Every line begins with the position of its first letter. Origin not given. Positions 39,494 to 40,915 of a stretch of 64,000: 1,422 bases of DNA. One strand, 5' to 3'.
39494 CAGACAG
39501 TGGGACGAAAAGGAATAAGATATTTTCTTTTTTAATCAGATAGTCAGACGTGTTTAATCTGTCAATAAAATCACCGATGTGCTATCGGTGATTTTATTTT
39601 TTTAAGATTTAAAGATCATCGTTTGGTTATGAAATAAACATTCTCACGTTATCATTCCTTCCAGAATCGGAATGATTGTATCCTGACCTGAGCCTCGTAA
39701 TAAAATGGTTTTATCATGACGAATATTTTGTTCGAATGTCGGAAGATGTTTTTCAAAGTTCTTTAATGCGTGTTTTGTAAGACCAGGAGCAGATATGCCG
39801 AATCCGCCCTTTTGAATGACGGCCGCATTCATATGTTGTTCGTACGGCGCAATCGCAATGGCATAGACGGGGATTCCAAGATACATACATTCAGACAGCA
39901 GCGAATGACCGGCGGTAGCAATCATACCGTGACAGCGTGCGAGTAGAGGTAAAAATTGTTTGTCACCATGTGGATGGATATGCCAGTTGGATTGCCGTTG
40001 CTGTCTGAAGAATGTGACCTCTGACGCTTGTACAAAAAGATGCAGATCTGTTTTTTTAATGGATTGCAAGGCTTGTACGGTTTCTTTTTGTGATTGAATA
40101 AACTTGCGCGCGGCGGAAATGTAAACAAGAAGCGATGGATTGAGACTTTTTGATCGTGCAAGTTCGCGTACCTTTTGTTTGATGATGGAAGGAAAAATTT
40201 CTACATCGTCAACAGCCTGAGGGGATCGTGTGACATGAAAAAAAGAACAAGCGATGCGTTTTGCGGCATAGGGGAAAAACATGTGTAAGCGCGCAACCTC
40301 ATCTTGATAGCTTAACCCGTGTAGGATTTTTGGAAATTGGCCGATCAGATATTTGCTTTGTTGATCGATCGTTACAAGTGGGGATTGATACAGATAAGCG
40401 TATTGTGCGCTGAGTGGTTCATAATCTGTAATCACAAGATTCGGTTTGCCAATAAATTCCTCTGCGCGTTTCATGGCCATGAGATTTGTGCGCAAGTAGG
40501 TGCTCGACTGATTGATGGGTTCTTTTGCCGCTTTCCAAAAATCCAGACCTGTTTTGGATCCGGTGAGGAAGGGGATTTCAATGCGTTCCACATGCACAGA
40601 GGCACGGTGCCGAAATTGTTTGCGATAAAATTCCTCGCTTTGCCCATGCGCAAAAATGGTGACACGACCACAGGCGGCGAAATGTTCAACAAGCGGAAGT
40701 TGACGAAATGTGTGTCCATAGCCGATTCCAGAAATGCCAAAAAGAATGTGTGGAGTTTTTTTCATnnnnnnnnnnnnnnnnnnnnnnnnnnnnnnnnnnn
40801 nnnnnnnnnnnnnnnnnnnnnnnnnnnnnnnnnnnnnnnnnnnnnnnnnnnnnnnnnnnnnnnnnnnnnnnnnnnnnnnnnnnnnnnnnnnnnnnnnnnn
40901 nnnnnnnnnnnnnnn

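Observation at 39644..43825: Divergent glycosyltransferase - HPr-kinase-like - glycosyltransferase - DMT transporter cluster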

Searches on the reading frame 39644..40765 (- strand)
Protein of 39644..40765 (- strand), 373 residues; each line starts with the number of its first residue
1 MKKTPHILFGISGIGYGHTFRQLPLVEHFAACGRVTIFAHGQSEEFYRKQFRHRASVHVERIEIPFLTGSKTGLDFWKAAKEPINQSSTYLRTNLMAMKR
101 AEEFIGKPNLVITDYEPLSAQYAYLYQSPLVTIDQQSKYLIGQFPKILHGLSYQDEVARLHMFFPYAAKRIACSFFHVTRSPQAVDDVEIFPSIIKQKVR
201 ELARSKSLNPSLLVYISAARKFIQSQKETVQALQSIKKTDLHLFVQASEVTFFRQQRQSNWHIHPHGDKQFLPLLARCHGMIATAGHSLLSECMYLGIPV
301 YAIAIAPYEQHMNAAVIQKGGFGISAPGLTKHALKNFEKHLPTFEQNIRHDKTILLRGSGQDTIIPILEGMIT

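Call 3: search_protein_families(library=pfam, proteins=[window:39644-40765:-], max_evalue=0.1)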
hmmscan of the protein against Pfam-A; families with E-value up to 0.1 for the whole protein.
window:39644-40765:- (373 aa): 1 family
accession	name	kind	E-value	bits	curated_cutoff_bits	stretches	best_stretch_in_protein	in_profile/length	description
PF13528.12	Glyco_trans_1_3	-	1.5e-32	113.5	25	1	6-342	2-322/322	Glycosyl transferase family 1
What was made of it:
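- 39644..40765 (-): GT-A: PF13528 (Glyco_trans_1_3, MJ1255-like) GT-B glycosyltransferase, 373 aa. It is the invariant partner of the P-loop protein. Pfam PF13528, E 1.5e-32 (call 3).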

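Call 4: search_protein_families(library=ncbifam, proteins=[window:39644-40765:-], max_evalue=0.1)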
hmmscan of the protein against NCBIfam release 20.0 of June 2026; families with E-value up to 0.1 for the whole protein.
window:39644-40765:- (373 aa): 2 families
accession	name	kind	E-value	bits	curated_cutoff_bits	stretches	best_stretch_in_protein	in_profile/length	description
TIGR00661.1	MJ1255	subfamily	3.7e-24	85.6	195.9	1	7-326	2-297/321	MJ1255/VC2487 family glycosyltransferase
TIGR03590.1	PseG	equivalog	0.005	16.5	153.55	0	13-60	12-58/280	UDP-2,4-diacetamido-2,4,6-trideoxy-beta-L-altropyranose hydrolase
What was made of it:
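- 39644..40765 (-): TIGR00661 scores 85.6 bits against a cut-off of 195.9 (call 4).
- On MurG / GT28, for the 39644-40765 gene: GT-A hits only PF13528, TIGR00661 (85.6 bits against 195.9) and, very weakly, PseG (calls 3, 4).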

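Call 21: search_solved_structures(query=window:39644-40765:-, max_evalue=1)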
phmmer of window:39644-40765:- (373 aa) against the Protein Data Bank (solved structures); distinct sequences matched with E-value up to 1: 1.
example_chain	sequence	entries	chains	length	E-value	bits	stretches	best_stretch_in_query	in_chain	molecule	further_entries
6lfz_A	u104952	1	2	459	0.013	17.9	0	268-327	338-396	SbCGTb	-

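Call 41: search_protein_families(library=padloc, proteins=[window:39644-40765:-], max_evalue=0.01)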
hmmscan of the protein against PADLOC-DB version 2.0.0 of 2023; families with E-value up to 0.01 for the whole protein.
window:39644-40765:- (373 aa): 0 families

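Call 66: find_homologous_proteins(query=window:39644-40765:-, max_evalue=1e-10)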
Query window:39644-40765:- (373 aa): 299 proteins with E <= 1e-10 among 3033 candidates; the best 120 are listed.
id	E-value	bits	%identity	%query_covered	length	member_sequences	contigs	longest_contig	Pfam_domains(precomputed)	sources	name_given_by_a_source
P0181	2.4e-250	848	100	100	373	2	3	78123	PF13528.13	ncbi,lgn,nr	ncbi:hypothetical protein HYV70_02375 [Candidatus Uhrbacteria bacterium]|nr:hypothetical protein [Ca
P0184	1.9e-198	677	80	100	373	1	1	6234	PF13528.13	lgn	-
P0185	1.3e-115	404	52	99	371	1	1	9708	PF13528.13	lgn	-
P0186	2.4e-114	400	49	99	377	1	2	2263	PF13528.13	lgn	-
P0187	1.5e-113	398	51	99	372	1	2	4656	PF13528.13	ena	-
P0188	5.0e-113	396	51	97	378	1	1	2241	PF13528.13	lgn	-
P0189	5.8e-111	389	50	98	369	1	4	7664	PF13528.13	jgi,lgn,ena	-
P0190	2.6e-109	384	50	99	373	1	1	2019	PF13528.13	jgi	jgi:uncharacterized protein (TIGR00661 family)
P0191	4.5e-109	383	51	99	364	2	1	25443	PF13528.13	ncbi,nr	ncbi:hypothetical protein HZA97_08375 [Candidatus Woesearchaeota archaeon]|nr:hypothetical protein [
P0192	1.0e-108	382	50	99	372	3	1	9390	PF13528.13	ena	-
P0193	2.6e-108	380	47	100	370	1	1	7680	PF13528.13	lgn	-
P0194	2.1e-107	377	49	99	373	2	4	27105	PF13528.13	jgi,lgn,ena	-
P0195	2.7e-107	377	51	99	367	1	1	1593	PF13528.13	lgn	-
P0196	7.9e-107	376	50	99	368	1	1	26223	PF13528.13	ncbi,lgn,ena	-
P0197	2.1e-106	374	51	98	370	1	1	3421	PF13528.13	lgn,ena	-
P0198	3.6e-106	373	49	99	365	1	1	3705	PF13528.13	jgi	jgi:uncharacterized protein (TIGR00661 family)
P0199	6.3e-106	373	50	99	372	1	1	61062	PF13528.13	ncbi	-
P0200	1.0e-104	369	50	97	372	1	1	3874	PF13528.13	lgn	-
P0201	1.5e-104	368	49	99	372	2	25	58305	PF13528.13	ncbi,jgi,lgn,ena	ncbi:MAG TPA: glycosyltransferase family protein [Candidatus Paceibacterota bacterium]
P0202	1.5e-104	368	48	97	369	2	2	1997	PF13528.13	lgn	-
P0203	1.5e-104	368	49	97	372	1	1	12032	PF13528.13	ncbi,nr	ncbi:hypothetical protein MYX07_03915 [Patescibacteria group bacterium AH-259-L07]|nr:hypothetical p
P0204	6.1e-104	366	49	99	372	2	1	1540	PF13528.13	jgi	-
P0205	8.3e-104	366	48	99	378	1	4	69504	PF13528.13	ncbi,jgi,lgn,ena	-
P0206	9.3e-104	365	49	100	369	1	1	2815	PF13528.13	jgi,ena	-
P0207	3.4e-103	364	48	99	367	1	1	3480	PF13528.13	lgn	-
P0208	4.7e-103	363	48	100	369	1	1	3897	PF13528.13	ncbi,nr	ncbi:MAG TPA: glycosyltransferase family protein [Patescibacteria group bacterium]|nr:glycosyltransf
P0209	4.8e-103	363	48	100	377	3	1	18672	PF13528.13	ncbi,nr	ncbi:MAG: hypothetical protein JST01_28850 [Cyanobacteria bacterium SZAS TMP-1]|nr:hypothetical prot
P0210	6.2e-103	363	47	99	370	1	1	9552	PF13528.13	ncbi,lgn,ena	-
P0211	8.2e-103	362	46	98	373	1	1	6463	PF13528.13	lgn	-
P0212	9.9e-103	362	48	100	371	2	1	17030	PF13528.13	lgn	-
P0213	2.4e-102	361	47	98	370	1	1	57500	PF13528.13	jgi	jgi:uncharacterized protein (TIGR00661 family)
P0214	4.0e-102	360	46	97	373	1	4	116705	PF13528.13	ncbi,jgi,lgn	ncbi:MAG TPA: glycosyltransferase family protein [Planktothrix sp.]|jgi:uncharacterized protein (TIG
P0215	4.2e-102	360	47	100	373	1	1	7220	PF13528.13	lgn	-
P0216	4.2e-102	360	48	99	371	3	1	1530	PF13528.13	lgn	-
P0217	5.7e-102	360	48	97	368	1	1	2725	PF13528.13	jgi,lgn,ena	-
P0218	7.0e-102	359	49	99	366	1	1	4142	PF13528.13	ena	-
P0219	2.9e-101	357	46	100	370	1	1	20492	PF13528.13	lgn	-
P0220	5.1e-101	356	48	99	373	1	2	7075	PF13528.13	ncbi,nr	ncbi:MAG: hypothetical protein KKA05_00705 [Alphaproteobacteria bacterium]|nr:hypothetical protein [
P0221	1.1e-100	355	47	99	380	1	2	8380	PF13528.13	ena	-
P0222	1.8e-100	355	48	97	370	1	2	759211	PF13528.13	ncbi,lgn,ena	-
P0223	2.0e-100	355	48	97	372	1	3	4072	PF13528.13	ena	-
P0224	4.1e-100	354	48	97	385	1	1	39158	PF13528.13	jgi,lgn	-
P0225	6.5e-100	353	47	98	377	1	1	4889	PF13528.13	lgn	-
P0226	1.1e-99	352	47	98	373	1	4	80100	PF13528.13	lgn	-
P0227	1.4e-99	352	47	99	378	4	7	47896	PF13528.13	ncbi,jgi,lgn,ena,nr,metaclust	ncbi:hypothetical protein A2272_06795 [Candidatus Peregrinibacteria bacterium RIFOXYA12_FULL_33_12]|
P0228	1.5e-99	352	47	98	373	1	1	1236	PF13528.13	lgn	-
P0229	2.5e-99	351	48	96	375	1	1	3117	PF13528.13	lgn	-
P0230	2.6e-99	351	47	100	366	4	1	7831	PF13528.13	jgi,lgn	-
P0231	2.6e-99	351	46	97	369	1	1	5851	PF13528.13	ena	-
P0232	2.7e-99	351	46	98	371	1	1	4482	PF13528.13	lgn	-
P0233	2.7e-99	351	46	97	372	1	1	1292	PF13528.13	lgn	-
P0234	8.3e-99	349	46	98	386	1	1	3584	PF13528.13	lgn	-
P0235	8.6e-99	349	47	100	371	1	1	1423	PF13528.13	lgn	-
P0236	1.3e-98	349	47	98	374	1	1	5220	PF13528.13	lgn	-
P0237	4.6e-98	347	46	97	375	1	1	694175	PF13528.13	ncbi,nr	ncbi:MAG: hypothetical protein K2W82_10885 [Candidatus Obscuribacterales bacterium]|nr:hypothetical 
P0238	4.9e-98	347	48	98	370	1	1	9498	PF13528.13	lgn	-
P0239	5.6e-98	346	48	99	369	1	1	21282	PF13528.13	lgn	-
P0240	9.4e-98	346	48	97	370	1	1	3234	PF13528.13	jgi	-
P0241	1.2e-97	345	47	100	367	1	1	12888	PF13528.13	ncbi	-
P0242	1.6e-97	345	46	99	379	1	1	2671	PF13528.13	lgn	-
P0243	1.8e-97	345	48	99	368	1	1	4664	PF13528.13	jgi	-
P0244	1.8e-97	345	47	98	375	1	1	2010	PF13528.13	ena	-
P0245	2.3e-97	344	46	97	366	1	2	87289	PF13528.13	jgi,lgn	jgi:uncharacterized protein (TIGR00661 family)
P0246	3.6e-97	344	46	99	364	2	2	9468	PF13528.13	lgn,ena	-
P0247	4.4e-97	344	46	98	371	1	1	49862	PF13528.13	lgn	-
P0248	5.3e-97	343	49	91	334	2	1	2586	PF13528.13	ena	-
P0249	6.3e-97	343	47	100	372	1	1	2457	PF13528.13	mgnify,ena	mgnify:CR=1 FL=1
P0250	7.2e-97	343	44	99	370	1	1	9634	PF13528.13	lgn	-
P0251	8.4e-97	343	47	98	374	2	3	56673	PF13528.13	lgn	-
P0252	1.1e-96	342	46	99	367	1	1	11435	PF13528.13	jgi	jgi:uncharacterized protein (TIGR00661 family)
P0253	1.4e-96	342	47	99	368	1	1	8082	PF13528.13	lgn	-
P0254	3.1e-96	341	45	97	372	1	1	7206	PF13528.13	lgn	-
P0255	6.1e-96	340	46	98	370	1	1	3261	PF13528.13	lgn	-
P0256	7.4e-96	340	45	99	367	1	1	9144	PF13528.13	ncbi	-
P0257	7.9e-96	339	46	100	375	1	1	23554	PF13528.13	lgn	-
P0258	8.7e-96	339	48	98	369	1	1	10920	PF13528.13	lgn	-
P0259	1.5e-95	338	45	100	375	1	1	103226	PF13528.13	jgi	-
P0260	1.6e-95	338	46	99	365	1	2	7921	PF13528.13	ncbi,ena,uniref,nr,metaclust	ncbi:hypothetical protein A2318_00535 [Candidatus Uhrbacteria bacterium RIFOXYB2_FULL_45_11]|uniref:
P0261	2.0e-95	338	46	95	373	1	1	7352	PF13528.13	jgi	jgi:uncharacterized protein (TIGR00661 family)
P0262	2.9e-95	338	47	97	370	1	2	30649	PF13528.13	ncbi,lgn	-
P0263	3.0e-95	338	46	99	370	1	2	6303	PF13528.13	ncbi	-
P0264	3.1e-95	337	46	97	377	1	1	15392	PF13528.13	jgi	jgi:uncharacterized protein (TIGR00661 family)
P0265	3.5e-95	337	44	99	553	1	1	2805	PF13528.13,PF01931.26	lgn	-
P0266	4.0e-95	337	45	99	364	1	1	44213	PF13528.13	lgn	-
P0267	5.1e-95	337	46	95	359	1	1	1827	PF13528.13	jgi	jgi:uncharacterized protein (TIGR00661 family)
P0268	1.3e-94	335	44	100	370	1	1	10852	PF13528.13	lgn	-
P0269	1.7e-94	335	48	99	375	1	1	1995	PF13528.13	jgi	jgi:uncharacterized protein (TIGR00661 family)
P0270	1.8e-94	335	46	99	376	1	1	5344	PF13528.13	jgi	jgi:uncharacterized protein (TIGR00661 family)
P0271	2.0e-94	335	43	100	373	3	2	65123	PF13528.13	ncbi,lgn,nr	ncbi:MAG: hypothetical protein LRY62_02045 [Alphaproteobacteria bacterium]|nr:hypothetical protein [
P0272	2.0e-94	335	45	98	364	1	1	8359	PF13528.13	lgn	-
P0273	2.5e-94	334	46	97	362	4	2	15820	PF13528.13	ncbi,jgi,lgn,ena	-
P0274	2.8e-94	334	44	99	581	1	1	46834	PF13528.13,PF01931.26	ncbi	-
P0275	3.2e-94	334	44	97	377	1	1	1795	PF13528.13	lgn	-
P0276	3.7e-94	334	46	100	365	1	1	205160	PF13528.13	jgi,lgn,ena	-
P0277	4.2e-94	334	45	99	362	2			PF13528.13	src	-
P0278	5.0e-94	333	45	98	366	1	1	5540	PF13528.13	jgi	jgi:uncharacterized protein (TIGR00661 family)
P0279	6.2e-94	333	46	99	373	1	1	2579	PF13528.13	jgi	jgi:uncharacterized protein (TIGR00661 family)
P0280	6.6e-94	333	47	99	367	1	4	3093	PF13528.13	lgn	-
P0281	6.6e-94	333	45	99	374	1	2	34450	PF13528.13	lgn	-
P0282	6.6e-94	333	46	97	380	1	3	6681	PF13528.13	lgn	-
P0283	6.9e-94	333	45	96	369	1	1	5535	PF13528.13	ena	-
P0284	1.0e-93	332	46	99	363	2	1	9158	PF13528.13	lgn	-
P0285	1.4e-93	332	45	96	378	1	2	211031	PF13528.13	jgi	jgi:uncharacterized protein (TIGR00661 family)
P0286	1.9e-93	332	43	100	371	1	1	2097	PF13528.13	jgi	jgi:uncharacterized protein (TIGR00661 family)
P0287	2.1e-93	331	45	98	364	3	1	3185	PF13528.13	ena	-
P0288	2.2e-93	331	45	98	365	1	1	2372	PF13528.13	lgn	-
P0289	2.4e-93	331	46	97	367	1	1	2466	PF13528.13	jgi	-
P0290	2.5e-93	331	44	99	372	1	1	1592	PF13528.13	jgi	-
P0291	3.5e-93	331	44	99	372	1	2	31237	PF13528.13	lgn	-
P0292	4.0e-93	331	46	97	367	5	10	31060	PF13528.13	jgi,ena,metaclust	metaclust:\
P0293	4.8e-93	330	45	99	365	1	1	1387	PF13528.13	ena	-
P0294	6.5e-93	330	43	98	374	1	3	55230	PF13528.13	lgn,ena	-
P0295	6.8e-93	330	46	100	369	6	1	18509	PF13528.13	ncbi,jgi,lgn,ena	ncbi:MAG TPA: glycosyltransferase family protein [Candidatus Paceibacterota bacterium]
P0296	7.0e-93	330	43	99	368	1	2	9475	PF13528.13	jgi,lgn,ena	-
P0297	7.3e-93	330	48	97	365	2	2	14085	PF13528.13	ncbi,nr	ncbi:MAG TPA: glycosyltransferase family protein [Verrucomicrobiae bacterium]|nr:glycosyltransferase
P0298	1.1e-92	329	46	99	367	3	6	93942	PF13528.13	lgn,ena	-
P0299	1.2e-92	329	43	97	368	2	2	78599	PF13528.13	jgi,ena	-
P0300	1.2e-92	329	43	97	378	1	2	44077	PF13528.13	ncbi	ncbi:hypothetical protein BH11CYA1_BH11CYA1_23610 [soil metagenome]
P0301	1.5e-92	329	43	100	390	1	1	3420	PF13528.13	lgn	-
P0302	1.6e-92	329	46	97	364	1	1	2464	PF13528.13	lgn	-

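Call 68: find_encoding_contigs(protein=P0274, flank=7000, max_places=1)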
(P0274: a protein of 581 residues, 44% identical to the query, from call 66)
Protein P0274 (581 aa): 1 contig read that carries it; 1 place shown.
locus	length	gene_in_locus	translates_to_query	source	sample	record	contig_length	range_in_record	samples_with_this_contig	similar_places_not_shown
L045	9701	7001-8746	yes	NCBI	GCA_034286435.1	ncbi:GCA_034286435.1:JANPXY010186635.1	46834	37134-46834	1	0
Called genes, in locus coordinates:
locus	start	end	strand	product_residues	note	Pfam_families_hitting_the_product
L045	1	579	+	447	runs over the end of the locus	PF00662:Proton_antipo_N, PF00361:Proton_antipo_M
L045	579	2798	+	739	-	PF10070:DabA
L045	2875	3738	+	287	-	PF00126:HTH_1, PF03466:LysR_substrate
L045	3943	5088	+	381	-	PF05721:PhyH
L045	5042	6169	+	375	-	-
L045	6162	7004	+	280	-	PF13671:AAA_33 (faint), PF13207:AAA_17 (faint)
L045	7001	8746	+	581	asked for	PF01931:NTPase_I-T, PF13528:Glyco_trans_1_3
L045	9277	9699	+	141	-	?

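Call 78: predict_structure(alignment_id=A5)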
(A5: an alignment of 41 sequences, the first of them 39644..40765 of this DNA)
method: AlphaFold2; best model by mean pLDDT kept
length: 373 residues; sequences in the alignment: 41
mean_pLDDT: 95.1   pTM: 0.91
mean pLDDT of the five models: 95.1, 95.1, 94.8, 94.3, 94.1
residues with pLDDT >= 90: 337; 70-90: 30; 50-70: 5; < 50: 1
segments of 3 or more residues with pLDDT < 50: none
pLDDT, mean of each block of 10 residues (from residue 1): 88 86 97 97 95 98 91 93 86 96 98 96 98 97 95 96 97 98 97 97 96 85 91 97 95 97 96 98 94 98 94 98 97 98 98 96 98 93
secondary structure, 60 per line:
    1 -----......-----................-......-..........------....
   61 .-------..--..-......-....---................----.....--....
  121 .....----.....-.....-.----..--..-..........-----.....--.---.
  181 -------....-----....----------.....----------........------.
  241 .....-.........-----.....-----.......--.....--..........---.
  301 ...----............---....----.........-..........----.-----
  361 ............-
elements in order: E6-11 H17-32 E34-39 H41-50 E57-61 H76-81 H83-86 H90-105 E110-114 H117-125 E130-134 H136-140 H154-163 E169-173 E188-191 H197-200 E211-215 H226-233 E240-245 H247-255 E261-265 H271-277 E280-284 H287-296 E300-303 H308-319 E323-326 H331-339 H341-350 H361-372
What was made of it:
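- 39644..40765 (-): AF2 model: pLDDT 95.1 (call 78).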
